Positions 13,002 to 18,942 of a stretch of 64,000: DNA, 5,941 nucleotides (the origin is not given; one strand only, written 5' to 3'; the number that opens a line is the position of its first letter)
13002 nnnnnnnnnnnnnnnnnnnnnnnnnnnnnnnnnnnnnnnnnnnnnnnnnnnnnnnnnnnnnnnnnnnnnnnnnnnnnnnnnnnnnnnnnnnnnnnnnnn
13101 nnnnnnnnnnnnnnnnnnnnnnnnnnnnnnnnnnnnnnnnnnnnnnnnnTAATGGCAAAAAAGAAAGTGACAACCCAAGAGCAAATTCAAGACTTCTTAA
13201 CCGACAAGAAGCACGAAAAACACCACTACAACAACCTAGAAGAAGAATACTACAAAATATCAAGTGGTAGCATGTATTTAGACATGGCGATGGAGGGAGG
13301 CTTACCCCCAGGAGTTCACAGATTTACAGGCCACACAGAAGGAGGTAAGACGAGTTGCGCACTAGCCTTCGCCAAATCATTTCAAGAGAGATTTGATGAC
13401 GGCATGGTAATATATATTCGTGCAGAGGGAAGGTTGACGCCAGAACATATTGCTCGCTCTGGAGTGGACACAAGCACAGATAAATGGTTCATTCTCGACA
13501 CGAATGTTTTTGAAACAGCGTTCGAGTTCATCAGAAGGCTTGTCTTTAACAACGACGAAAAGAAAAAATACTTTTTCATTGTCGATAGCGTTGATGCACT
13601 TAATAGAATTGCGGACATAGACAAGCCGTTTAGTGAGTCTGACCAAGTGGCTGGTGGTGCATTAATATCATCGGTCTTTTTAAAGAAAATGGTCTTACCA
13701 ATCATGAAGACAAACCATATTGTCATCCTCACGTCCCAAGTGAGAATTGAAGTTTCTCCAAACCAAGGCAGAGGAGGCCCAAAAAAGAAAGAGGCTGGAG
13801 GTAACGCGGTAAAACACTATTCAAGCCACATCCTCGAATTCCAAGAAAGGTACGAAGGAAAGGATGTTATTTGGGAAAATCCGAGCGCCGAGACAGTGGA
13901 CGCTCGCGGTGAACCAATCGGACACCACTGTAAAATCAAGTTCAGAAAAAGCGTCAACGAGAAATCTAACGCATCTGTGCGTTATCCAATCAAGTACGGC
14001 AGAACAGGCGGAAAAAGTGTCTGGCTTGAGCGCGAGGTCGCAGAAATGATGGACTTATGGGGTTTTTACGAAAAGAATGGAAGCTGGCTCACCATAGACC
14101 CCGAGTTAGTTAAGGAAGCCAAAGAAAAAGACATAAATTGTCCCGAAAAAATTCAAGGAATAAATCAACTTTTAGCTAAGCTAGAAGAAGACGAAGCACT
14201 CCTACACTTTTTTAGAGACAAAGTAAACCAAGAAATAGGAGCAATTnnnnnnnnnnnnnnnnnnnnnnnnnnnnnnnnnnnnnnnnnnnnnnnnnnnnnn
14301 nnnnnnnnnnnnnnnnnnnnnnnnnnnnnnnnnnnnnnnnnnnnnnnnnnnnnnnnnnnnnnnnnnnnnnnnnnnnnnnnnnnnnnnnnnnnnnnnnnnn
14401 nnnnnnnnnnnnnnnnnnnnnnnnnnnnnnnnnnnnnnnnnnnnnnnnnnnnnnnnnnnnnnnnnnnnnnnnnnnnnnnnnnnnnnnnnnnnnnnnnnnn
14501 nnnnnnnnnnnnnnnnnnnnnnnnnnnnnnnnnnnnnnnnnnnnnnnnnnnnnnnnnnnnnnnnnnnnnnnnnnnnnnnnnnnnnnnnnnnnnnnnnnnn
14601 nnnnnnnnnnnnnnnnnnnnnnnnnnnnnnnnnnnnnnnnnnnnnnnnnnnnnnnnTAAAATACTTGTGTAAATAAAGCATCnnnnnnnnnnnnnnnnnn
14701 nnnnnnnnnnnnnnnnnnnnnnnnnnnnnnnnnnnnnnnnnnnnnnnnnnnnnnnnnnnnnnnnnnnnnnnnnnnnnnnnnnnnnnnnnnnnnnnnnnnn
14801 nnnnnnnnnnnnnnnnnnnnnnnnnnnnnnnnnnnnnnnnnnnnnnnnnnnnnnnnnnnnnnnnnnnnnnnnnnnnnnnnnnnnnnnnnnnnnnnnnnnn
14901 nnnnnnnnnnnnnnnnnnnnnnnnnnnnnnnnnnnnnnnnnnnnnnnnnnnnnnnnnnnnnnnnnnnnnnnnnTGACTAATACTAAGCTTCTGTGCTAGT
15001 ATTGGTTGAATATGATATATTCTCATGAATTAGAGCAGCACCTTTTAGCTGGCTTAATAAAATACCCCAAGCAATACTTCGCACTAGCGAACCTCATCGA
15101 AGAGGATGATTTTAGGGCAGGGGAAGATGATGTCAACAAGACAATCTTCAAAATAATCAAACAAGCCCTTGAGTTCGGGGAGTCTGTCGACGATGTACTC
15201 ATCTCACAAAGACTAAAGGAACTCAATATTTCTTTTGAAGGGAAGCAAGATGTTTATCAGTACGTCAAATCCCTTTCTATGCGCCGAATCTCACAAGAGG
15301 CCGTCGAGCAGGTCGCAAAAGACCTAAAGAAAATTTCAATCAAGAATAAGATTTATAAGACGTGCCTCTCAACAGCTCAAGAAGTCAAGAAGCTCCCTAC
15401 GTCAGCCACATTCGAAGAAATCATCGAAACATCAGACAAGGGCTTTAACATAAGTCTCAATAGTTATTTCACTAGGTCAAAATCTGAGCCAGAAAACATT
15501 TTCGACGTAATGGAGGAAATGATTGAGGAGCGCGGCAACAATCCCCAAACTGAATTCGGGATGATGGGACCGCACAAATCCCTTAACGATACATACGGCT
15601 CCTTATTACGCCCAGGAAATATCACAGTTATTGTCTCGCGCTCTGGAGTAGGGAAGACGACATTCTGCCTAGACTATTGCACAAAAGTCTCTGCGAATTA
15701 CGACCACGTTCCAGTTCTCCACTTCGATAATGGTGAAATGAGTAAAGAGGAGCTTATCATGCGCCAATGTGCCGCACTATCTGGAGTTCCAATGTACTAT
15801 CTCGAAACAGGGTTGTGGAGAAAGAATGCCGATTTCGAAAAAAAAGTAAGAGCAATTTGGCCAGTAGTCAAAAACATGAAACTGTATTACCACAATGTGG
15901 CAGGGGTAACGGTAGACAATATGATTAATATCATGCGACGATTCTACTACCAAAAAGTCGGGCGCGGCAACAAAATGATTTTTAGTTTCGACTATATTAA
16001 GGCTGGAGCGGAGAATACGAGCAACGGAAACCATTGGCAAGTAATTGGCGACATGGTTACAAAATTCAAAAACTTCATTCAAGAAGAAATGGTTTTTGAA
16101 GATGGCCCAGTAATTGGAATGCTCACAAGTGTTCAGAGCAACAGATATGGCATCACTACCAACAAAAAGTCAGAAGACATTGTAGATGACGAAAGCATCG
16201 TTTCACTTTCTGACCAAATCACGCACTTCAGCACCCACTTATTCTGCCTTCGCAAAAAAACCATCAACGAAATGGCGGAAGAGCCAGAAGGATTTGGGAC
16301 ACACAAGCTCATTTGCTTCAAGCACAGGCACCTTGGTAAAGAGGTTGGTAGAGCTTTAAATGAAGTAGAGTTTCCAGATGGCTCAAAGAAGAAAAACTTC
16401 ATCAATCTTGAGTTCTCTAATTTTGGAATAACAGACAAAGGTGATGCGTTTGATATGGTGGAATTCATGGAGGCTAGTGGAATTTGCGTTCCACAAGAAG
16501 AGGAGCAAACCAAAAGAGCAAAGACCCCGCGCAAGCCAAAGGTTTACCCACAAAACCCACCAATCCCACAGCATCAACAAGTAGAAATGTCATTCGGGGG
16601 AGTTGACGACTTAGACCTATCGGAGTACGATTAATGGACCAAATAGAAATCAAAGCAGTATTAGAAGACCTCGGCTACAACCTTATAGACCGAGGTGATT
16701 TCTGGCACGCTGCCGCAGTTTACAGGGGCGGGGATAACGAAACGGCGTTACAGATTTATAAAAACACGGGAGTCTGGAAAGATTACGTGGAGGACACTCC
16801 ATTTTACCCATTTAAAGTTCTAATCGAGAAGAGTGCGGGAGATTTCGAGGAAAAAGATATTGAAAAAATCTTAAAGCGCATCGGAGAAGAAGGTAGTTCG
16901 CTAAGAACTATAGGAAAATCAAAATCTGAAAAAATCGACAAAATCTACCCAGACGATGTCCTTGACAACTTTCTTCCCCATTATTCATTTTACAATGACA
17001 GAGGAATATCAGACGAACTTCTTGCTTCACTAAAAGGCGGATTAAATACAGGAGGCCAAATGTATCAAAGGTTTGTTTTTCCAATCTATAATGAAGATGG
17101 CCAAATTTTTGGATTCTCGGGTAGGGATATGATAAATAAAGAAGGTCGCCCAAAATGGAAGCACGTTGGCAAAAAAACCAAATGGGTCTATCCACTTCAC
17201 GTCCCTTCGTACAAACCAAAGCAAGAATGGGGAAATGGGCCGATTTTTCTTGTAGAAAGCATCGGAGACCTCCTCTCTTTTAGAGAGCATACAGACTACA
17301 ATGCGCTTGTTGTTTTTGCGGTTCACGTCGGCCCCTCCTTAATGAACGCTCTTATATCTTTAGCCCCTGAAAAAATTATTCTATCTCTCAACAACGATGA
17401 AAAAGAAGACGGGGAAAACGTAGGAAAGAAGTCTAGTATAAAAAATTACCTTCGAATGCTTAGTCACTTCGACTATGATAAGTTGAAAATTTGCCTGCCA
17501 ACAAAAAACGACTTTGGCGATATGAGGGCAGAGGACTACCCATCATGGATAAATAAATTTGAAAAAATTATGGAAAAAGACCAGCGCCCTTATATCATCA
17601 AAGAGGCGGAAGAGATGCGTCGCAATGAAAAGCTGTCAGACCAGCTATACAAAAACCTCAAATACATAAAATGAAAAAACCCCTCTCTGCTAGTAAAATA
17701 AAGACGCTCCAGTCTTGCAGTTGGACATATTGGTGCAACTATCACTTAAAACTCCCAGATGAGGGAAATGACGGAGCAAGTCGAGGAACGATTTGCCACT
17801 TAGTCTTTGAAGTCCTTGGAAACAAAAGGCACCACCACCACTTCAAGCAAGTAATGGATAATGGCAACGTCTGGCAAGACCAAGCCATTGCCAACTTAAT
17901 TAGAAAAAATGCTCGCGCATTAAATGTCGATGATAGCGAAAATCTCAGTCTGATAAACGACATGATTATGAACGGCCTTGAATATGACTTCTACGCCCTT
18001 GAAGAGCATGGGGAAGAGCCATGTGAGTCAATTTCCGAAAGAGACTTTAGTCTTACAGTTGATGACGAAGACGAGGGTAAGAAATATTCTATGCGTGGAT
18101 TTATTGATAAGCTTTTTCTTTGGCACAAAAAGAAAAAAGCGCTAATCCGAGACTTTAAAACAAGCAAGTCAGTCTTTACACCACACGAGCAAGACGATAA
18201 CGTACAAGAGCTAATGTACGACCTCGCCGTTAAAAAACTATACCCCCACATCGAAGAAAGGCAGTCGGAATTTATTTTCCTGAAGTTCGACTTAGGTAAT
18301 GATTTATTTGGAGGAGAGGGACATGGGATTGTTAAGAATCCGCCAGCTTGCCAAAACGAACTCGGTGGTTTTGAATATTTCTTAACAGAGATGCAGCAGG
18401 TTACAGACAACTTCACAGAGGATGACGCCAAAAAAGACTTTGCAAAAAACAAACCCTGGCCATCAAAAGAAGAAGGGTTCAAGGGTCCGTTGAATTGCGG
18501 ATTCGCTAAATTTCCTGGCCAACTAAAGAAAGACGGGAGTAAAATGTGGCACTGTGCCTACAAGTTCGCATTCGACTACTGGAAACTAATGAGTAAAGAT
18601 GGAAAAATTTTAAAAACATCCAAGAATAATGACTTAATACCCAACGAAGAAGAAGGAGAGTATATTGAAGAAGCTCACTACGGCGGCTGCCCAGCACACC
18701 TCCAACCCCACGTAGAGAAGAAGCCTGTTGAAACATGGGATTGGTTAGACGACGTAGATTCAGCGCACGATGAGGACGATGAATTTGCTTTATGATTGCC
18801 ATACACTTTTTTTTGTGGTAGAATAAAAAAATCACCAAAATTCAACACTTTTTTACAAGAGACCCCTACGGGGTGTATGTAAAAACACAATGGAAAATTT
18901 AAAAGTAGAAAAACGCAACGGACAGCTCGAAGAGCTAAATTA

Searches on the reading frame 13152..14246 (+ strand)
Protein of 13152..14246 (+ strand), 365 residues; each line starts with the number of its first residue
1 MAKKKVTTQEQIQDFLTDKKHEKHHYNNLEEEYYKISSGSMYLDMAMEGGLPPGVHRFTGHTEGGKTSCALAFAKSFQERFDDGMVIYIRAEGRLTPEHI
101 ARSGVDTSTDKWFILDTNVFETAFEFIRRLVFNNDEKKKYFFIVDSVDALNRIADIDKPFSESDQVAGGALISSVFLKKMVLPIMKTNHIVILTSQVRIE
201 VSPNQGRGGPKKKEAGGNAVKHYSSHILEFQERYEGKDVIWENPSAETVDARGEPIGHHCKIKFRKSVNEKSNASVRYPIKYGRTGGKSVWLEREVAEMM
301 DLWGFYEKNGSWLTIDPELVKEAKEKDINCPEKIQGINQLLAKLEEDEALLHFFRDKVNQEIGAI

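Call 22: find_related_loci(query=window:13152-14246:+, collection=viral_contigs, flank=10000)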
Query window:13152-14246:+ (365 aa) in viral_contigs; peptide patterns used: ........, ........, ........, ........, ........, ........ (x = any residue, [..] = any of these).
1 stretches matched a pattern, but none encodes a relative of the query by tblastn (E <= 1e-3).

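Call 67: search_protein_families(library=pfam, proteins=[window:13152-14246:+], max_evalue=0.001)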
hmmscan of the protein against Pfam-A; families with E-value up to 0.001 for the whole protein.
window:13152-14246:+ (365 aa): 2 families
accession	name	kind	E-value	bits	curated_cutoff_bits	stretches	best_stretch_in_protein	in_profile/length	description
PF00154.27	RecA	-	9.3e-18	65.1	27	1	32-232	29-220/262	recA bacterial DNA recombination protein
PF08423.17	Rad51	-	5.3e-06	26.3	22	1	34-231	6-210/244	Rad51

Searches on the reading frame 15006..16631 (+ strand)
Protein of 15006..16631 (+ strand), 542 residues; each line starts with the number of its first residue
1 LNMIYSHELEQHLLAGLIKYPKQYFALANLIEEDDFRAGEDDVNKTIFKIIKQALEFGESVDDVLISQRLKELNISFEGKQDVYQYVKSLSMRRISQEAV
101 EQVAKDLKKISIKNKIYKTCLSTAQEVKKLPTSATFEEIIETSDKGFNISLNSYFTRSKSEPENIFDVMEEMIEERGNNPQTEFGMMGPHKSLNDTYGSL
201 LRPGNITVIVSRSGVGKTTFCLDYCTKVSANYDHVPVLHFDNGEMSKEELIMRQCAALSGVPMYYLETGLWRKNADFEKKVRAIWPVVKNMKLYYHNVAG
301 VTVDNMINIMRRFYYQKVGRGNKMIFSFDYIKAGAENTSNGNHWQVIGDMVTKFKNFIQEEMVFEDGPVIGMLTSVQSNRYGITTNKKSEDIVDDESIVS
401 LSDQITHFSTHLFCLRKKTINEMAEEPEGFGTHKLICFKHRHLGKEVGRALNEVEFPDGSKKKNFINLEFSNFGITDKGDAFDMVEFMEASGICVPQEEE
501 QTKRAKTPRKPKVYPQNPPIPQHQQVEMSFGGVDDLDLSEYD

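Call 9: search_dna_similar(query=window:15006-16631:+, collection=phages, mode=protein, max_rows=15)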
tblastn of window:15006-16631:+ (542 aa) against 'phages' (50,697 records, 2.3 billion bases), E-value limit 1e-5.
Records with a match: 47; places in all: 47; records where one place covers at least 80% of the query: 5.
Best place of each record, by identity: <60% 47.
By first word of the organism name: Bacillus 23; Thermus 7; Mannheimia 5; Streptococcus 3; Acinetobacter 2; Bacteriophage 2; Staphylococcus 2; Geobacillus 1; Pectobacterium 1; Xanthomonas 1.
By host as written in the record: - 7; Bacillus subtilis 7; Bacillus pumilus BL8 5; Staphylococcus aureus 2; Thermus thermophilus HB27 2; Thermus thermophilus HB8 2; Mannheimia haemolytica 535A serotype A1 2; Mannheimia haemolytica 1152A serotype A6 2; and 17 more.
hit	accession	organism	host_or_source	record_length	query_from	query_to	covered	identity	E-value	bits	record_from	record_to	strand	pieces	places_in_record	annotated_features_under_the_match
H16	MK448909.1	Streptococcus phage Javan330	Streptococcus mitis SK137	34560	4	442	81%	23.9%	1e-11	74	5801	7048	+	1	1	replicative DNA helicase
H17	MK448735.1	Streptococcus phage Javan349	Streptococcus oralis ATCC_49296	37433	4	442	81%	23.9%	4e-11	72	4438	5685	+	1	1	replicative DNA helicase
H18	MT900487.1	Streptococcus phage 23TH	Streptococcus infantis 23TH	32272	7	442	80%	23.9%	3e-10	69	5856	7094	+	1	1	replicative DNA helicase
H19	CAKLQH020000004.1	Acinetobacter phage MD-2021a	not known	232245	9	442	80%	22.3%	2e-7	61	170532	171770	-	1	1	dnaB_1: replicative DNA helicase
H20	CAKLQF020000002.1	Acinetobacter phage MD-2021a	not known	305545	9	442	80%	22.3%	2e-7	61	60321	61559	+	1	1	dnaB_1: replicative DNA helicase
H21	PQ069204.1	Bacillus phage S4-2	Bacillus sp. S4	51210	107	452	64%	25.8%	1e-11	74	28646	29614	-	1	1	record has no annotation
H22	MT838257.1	Bacteriophage sp.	human fecal samples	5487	5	372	68%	23.8%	7e-6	55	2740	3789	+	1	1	record has no annotation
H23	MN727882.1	Geobacillus phage GBK1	Geobacillus kaustophilus ATCC 8005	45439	111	424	58%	27.7%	2e-15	86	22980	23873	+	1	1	replicative DNA helicase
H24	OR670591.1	Staphylococcus phage MVC_VPHSA1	Staphylococcus aureus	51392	107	424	59%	25.6%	8e-11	71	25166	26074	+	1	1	DnaB-like replicative helicase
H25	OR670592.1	Staphylococcus phage MVC_VPHSA2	Staphylococcus aureus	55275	107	424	59%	25.6%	8e-11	71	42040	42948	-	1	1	DnaB-like replicative helicase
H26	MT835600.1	Bacteriophage sp.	human fecal samples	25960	3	372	68%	21.9%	3e-6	56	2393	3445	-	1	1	record has no annotation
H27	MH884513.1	Bacillus phage vB_BpsS-36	Bacillus pseudalcaliphilus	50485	137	424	53%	26.9%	1e-15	87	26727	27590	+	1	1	dnaB: replicative DNA helicase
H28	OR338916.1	Bacillus phage DZ1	Bacillus cereus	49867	107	424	59%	24.2%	6e-9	65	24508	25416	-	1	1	replicative DNA helicase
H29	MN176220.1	Bacillus phage 019DV002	Bacillus subtilis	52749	173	448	51%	27.8%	4e-16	88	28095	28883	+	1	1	38: replicative DNA helicase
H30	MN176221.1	Bacillus phage 019DV004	Bacillus subtilis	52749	173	448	51%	27.8%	4e-16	88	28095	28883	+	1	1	38: replicative DNA helicase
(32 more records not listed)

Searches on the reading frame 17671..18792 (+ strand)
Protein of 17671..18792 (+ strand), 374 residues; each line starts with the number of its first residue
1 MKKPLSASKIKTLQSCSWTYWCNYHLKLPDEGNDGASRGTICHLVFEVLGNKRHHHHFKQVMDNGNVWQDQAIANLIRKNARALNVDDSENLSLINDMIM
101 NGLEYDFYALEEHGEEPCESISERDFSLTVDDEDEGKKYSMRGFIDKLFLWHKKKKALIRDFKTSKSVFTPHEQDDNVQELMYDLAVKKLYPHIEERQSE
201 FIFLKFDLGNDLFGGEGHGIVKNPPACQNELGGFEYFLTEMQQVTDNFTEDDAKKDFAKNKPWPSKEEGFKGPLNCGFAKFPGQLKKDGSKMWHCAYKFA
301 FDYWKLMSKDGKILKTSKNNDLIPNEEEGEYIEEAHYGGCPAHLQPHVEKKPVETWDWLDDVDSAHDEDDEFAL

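Call 28: search_protein_families(library=pfam, proteins=[window:17671-18792:+], max_evalue=0.01)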
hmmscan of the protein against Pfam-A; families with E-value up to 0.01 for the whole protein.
window:17671-18792:+ (374 aa): 1 family
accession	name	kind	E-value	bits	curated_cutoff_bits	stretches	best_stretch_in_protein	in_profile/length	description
PF12705.13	PDDEXK_1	-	3e-13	50.7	22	1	5-231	2-210/247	PD-(D/E)XK nuclease superfamily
